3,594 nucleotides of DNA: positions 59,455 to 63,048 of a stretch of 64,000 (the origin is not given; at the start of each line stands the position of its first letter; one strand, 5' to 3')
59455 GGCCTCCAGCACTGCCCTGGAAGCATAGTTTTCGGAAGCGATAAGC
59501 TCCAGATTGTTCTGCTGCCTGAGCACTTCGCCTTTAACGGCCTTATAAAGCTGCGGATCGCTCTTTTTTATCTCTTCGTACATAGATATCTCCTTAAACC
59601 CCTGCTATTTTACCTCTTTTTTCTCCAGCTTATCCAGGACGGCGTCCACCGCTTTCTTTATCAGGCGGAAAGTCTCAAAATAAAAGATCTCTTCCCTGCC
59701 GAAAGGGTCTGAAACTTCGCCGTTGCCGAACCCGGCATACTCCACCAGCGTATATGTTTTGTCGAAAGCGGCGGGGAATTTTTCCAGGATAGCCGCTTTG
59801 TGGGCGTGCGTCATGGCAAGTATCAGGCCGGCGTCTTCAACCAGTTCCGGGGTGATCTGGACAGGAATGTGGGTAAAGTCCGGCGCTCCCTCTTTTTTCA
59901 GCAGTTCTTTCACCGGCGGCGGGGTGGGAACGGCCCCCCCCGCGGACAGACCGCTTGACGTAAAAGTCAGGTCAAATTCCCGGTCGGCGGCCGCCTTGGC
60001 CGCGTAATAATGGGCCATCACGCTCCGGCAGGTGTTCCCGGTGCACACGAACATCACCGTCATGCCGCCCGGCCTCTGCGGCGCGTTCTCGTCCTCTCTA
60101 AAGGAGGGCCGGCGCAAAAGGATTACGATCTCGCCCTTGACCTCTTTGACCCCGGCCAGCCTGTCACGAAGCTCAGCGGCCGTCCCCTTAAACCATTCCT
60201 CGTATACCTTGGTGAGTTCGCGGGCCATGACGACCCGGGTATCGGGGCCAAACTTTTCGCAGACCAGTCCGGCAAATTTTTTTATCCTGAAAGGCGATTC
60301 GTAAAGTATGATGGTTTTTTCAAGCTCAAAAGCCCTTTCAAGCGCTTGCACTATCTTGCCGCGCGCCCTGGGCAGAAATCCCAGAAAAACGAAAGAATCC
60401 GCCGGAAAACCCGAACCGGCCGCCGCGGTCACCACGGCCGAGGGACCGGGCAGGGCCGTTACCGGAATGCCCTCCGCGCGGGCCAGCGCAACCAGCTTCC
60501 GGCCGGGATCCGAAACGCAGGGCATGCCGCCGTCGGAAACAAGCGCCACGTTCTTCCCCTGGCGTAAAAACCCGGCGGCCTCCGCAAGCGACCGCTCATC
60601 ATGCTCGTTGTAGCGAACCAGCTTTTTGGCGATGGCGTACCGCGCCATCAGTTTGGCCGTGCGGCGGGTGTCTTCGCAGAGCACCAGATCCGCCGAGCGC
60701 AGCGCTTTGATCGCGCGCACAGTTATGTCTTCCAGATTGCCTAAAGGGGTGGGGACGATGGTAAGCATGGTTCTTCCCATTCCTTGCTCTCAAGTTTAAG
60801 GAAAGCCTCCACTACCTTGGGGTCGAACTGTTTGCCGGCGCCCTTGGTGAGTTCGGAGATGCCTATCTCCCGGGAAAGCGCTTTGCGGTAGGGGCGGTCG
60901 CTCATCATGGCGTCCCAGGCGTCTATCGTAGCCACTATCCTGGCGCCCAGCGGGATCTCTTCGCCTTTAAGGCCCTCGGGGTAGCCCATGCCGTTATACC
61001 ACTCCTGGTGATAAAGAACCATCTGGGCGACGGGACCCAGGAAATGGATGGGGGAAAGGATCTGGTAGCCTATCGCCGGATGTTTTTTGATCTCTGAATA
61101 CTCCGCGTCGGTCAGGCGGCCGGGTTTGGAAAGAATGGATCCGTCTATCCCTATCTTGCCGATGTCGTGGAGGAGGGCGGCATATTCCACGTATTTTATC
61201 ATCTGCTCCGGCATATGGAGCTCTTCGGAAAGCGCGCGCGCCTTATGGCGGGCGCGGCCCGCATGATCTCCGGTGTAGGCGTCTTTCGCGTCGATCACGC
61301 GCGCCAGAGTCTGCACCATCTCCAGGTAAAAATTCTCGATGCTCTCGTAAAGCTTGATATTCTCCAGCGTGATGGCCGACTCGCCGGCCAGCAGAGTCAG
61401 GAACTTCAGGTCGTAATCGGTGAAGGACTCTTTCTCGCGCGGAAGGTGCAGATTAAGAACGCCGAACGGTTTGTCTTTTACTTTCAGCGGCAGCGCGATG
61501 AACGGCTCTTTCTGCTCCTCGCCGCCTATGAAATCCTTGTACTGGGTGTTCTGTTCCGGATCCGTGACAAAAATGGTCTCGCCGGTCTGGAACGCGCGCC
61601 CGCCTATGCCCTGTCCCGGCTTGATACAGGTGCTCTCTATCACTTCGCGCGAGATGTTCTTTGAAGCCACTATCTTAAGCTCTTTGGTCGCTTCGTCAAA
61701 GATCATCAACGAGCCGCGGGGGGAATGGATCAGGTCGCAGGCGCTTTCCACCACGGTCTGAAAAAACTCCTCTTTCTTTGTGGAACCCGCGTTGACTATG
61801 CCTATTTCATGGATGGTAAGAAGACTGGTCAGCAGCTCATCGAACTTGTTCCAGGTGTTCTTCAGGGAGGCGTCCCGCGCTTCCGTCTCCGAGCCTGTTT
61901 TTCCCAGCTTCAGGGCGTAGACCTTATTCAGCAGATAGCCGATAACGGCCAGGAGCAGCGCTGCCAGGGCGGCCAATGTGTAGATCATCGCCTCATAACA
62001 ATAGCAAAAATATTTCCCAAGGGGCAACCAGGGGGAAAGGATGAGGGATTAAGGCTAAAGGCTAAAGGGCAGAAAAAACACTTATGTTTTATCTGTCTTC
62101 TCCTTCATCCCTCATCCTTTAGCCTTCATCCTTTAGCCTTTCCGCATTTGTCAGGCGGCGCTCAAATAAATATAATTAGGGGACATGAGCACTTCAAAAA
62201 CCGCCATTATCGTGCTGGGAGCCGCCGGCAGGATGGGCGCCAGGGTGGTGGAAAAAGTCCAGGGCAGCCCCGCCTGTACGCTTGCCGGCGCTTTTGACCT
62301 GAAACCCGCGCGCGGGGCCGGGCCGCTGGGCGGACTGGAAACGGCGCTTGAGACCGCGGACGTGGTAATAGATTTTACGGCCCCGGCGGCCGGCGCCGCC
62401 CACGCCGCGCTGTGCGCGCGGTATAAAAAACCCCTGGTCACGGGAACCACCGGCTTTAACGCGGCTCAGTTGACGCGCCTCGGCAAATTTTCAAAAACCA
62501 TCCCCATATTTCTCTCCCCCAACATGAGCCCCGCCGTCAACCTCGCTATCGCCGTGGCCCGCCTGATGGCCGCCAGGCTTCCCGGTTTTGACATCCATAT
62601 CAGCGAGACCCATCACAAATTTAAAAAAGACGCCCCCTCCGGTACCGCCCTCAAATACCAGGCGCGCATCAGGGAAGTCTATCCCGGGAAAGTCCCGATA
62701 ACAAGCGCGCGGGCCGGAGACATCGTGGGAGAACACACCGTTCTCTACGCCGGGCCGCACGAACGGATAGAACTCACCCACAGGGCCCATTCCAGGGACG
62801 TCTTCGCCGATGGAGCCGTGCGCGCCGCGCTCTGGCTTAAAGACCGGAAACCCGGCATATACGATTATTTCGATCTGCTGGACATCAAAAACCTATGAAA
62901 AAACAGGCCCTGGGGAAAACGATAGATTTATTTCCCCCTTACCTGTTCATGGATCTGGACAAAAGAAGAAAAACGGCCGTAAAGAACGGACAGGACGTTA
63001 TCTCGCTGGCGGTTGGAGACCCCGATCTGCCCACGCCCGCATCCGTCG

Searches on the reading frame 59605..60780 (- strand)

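Call 85: search_protein_families(library=pfam, proteins=[window:59605-60780:-], max_evalue=0.0001)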
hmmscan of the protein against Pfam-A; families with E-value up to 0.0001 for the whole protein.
window:59605-60780:- (391 aa): 2 families
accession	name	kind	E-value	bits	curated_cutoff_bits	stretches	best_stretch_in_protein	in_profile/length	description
PF00590.25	TP_methylase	-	3.6e-34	119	27.8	1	5-204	1-211/212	Tetrapyrrole (Corrin/Porphyrin) Methylases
PF01451.26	LMWPc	-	8.6e-21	75.1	23.2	1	242-380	1-142/144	Low molecular weight phosphotyrosine protein phosphatase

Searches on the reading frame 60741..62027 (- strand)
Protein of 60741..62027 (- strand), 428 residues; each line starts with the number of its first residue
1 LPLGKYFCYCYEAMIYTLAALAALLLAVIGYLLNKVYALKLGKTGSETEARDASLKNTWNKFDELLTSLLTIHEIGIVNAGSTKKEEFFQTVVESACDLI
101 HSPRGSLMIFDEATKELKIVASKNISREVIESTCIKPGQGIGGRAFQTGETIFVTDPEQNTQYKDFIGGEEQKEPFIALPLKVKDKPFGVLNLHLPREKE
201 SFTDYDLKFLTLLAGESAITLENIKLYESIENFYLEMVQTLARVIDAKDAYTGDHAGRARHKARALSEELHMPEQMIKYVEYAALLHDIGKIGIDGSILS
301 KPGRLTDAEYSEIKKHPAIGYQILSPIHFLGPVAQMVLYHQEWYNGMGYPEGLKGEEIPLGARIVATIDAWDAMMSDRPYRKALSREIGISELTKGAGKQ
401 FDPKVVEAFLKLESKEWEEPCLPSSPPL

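Call 85: search_protein_families(library=pfam, proteins=[window:60741-62027:-], max_evalue=0.0001)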
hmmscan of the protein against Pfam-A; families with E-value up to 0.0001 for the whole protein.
window:60741-62027:- (428 aa): 5 families
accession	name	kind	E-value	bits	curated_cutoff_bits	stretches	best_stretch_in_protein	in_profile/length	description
PF13487.12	HD_5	-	5.7e-36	124.2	27.2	1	240-405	2-170/170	HD domain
PF13185.12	GAF_2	-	8.4e-19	68.6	28.6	1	86-222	5-136/136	GAF domain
PF01966.28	HD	-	8.3e-16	58.8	22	1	254-374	3-116/116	HD domain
PF01590.32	GAF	-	1.4e-15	58.4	22.4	1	86-220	3-132/133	GAF domain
PF13492.12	GAF_3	-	1.7e-12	48.3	27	1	86-223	3-129/129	GAF domain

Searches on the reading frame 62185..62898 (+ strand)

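Call 85: search_protein_families(library=pfam, proteins=[window:62185-62898:+], max_evalue=0.0001)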
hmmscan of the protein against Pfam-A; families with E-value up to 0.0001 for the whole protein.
window:62185-62898:+ (237 aa): 2 families
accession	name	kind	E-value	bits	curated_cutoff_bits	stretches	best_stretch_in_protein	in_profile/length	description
PF05173.19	DapB_C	-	4.1e-37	127.4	27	1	118-232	2-121/121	Dihydrodipicolinate reductase, C-terminus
PF01113.26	DapB_N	-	1.1e-27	97.1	25.6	1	7-114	2-124/124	Dihydrodipicolinate reductase, N-terminus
